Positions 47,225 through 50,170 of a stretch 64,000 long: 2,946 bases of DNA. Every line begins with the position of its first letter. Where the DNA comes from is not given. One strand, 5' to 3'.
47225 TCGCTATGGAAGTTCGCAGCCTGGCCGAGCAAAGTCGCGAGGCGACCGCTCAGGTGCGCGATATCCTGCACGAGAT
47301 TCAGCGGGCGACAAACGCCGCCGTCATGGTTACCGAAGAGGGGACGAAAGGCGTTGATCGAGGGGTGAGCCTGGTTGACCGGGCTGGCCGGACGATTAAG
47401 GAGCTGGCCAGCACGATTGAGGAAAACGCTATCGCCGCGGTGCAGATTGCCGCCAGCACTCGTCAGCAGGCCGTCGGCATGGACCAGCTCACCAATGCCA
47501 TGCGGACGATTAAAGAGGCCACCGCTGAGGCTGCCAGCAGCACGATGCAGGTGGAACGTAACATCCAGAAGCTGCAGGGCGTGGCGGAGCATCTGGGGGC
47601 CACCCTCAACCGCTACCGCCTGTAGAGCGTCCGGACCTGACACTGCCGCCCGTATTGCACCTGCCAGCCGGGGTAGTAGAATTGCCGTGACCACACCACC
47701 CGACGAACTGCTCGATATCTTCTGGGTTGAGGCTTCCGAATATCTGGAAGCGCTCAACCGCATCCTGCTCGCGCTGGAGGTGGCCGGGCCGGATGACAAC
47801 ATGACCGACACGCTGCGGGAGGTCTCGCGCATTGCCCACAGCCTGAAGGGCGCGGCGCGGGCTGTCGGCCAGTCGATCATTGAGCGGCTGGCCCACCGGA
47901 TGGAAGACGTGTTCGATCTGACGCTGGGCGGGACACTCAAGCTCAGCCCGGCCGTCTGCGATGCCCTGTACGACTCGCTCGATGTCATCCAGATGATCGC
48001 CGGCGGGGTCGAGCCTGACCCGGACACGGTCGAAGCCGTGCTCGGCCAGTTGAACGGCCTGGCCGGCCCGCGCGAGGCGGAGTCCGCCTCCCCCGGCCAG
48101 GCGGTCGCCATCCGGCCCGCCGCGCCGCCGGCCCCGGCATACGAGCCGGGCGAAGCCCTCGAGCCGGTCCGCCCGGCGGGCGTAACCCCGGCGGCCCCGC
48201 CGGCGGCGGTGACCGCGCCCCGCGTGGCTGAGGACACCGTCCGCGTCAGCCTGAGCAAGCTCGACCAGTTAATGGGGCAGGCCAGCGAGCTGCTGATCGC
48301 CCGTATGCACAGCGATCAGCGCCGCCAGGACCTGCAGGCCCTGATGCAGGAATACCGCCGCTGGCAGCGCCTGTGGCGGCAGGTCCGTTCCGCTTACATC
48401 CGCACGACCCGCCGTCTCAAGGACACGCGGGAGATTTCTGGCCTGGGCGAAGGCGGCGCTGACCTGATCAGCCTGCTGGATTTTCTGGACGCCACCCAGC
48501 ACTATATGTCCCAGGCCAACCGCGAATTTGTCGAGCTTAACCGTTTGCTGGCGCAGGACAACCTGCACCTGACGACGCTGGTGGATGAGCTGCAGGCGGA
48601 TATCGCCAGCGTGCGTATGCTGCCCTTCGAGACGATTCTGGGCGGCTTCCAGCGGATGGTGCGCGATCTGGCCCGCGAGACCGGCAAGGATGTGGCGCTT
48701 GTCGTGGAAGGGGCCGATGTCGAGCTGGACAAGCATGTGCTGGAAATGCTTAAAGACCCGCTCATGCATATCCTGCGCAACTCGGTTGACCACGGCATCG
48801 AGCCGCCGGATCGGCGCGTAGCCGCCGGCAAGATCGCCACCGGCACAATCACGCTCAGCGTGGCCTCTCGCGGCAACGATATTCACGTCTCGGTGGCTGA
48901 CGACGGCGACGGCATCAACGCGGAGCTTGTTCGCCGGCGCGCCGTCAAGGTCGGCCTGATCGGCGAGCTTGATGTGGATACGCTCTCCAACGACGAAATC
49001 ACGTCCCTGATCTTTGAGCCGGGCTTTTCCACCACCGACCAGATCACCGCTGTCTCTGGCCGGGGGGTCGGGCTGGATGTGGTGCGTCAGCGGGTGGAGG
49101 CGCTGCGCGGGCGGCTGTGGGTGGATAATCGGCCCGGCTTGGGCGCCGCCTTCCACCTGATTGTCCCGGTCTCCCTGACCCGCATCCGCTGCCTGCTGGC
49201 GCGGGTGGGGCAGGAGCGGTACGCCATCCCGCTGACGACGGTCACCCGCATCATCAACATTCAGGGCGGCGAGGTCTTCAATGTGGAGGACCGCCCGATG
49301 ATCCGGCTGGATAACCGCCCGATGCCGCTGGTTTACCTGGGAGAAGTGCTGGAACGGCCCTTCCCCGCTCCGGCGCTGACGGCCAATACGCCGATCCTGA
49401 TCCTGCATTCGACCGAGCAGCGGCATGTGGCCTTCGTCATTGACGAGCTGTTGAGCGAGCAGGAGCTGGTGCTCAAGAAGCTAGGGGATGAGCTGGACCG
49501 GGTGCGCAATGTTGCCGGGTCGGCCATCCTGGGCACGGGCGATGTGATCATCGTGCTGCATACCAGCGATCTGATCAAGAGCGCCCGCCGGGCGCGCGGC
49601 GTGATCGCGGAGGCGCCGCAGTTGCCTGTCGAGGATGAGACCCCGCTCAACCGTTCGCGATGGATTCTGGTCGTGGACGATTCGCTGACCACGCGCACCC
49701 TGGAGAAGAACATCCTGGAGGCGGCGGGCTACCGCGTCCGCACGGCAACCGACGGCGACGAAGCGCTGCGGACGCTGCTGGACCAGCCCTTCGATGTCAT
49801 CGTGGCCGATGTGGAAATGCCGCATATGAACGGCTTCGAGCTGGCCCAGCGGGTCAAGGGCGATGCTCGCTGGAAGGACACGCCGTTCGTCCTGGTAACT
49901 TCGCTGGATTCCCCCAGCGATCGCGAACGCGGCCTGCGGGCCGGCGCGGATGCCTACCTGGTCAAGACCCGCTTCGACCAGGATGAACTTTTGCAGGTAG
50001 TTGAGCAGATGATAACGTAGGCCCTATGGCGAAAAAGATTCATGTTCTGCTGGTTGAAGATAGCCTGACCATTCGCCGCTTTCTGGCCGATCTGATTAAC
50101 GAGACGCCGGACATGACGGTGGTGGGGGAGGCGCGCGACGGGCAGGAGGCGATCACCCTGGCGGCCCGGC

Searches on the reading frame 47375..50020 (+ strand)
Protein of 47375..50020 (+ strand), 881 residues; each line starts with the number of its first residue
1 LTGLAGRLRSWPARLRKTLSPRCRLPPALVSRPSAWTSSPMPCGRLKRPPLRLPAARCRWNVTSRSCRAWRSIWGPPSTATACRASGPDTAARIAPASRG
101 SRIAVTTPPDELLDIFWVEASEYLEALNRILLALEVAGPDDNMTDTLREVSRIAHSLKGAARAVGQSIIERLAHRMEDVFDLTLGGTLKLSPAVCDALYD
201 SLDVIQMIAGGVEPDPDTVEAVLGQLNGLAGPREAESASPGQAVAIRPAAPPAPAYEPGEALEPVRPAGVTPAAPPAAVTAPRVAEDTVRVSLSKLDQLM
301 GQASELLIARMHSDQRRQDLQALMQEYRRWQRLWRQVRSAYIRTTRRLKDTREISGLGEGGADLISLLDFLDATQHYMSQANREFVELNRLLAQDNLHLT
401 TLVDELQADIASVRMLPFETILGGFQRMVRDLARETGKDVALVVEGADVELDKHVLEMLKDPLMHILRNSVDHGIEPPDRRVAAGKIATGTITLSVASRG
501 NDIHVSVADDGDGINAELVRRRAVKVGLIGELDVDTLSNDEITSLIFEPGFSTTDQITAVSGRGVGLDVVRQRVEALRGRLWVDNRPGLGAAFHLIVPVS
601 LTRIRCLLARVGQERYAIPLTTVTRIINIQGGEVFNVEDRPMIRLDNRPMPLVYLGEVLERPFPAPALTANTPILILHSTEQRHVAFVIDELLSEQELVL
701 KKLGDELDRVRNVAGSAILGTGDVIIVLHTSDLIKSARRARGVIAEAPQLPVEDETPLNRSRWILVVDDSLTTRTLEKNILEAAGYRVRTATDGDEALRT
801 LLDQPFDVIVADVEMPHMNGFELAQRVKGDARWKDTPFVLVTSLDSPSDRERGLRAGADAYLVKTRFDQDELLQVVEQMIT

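Call 44: search_protein_families(library=pfam, proteins=[window:47375-50020:+], max_evalue=0.00001)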
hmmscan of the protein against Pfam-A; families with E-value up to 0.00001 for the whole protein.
window:47375-50020:+ (881 aa): 4 families
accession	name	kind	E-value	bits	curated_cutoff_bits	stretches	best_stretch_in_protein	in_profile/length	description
PF00072.30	Response_reg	-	3e-24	85.7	30.2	1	764-876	1-110/111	Response regulator receiver domain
PF01584.24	CheW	-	4.7e-21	75.3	23.5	1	606-737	2-137/138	CheW-like domain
PF02518.31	HATPase_c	-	6.6e-18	65.6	26.4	1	461-599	4-109/111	Histidine kinase-, DNA gyrase B-, and HSP90-like ATPase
PF01627.28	Hpt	-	7.6e-14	52.2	24.6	1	111-205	1-81/84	Hpt domain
